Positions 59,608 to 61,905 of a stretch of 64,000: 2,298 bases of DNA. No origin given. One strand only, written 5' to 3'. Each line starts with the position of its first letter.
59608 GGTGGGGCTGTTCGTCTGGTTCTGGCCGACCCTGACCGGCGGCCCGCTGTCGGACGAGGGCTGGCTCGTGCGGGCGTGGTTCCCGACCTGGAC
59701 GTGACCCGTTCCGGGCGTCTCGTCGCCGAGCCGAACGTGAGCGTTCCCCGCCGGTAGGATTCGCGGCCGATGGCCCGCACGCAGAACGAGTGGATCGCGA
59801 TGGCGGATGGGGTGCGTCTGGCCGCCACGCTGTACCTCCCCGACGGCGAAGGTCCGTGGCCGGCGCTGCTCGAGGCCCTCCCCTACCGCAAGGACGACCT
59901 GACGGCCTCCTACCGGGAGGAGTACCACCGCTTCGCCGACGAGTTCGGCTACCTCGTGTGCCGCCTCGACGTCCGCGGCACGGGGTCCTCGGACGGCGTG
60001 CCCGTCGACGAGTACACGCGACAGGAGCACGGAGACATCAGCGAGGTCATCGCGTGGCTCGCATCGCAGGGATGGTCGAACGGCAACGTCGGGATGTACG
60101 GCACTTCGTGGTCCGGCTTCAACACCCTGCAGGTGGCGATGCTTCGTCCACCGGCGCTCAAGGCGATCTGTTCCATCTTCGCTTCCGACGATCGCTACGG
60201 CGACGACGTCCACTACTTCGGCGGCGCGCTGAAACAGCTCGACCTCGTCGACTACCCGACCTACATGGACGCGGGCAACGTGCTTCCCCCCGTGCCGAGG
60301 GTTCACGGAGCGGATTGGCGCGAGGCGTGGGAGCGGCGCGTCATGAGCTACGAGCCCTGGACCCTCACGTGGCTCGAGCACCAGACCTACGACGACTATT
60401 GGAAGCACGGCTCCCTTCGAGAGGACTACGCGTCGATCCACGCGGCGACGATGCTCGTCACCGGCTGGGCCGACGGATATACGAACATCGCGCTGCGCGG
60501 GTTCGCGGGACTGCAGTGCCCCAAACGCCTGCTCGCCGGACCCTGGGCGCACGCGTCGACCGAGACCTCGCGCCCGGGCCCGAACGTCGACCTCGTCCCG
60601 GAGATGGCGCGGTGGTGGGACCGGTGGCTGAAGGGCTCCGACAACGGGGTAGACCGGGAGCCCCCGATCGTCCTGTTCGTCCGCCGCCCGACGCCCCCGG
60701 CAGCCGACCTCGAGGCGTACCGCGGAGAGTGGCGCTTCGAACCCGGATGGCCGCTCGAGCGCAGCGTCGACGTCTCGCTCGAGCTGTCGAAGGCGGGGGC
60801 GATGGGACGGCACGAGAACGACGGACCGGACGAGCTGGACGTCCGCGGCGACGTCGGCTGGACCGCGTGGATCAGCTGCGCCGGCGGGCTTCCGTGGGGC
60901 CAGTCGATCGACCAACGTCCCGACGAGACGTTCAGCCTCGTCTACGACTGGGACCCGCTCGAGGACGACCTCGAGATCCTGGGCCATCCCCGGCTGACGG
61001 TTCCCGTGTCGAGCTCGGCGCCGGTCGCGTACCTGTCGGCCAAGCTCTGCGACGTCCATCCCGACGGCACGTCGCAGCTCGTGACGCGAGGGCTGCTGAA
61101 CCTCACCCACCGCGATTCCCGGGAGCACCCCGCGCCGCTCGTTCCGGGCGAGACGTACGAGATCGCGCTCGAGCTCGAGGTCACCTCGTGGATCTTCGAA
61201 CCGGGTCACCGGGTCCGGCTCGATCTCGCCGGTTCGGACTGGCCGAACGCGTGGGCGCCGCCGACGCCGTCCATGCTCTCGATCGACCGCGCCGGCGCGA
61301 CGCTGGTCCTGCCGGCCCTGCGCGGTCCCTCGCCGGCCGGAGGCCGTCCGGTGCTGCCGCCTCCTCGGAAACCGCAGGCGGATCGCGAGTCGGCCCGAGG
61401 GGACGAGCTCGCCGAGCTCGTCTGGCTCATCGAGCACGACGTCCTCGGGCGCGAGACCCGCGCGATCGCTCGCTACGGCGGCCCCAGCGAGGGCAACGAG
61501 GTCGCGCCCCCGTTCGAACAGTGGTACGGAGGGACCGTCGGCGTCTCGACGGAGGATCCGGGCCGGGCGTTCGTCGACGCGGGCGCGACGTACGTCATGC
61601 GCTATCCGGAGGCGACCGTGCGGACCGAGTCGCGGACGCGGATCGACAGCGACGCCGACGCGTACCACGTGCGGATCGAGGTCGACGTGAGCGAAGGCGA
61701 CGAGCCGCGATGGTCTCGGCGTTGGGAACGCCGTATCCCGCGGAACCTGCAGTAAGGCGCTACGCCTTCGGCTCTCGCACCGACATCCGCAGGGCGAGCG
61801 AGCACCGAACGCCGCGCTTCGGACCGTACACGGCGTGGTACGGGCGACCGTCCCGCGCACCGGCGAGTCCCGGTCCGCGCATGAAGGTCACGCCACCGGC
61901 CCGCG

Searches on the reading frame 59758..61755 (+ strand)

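Call 60: search_protein_families(library=pfam, proteins=[window:59758-61755:+], max_evalue=0.00001)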
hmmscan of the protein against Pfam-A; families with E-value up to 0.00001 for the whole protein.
window:59758-61755:+ (665 aa): 2 families
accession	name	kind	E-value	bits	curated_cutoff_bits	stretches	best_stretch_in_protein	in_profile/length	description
PF02129.25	Peptidase_S15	-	3.2e-58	197.9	23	1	17-266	1-261/262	X-Pro dipeptidyl-peptidase (S15 family)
PF08530.16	PepX_C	-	2.3e-38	132.7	22.5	1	296-512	1-198/217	X-Pro dipeptidyl-peptidase C-terminal non-catalytic domain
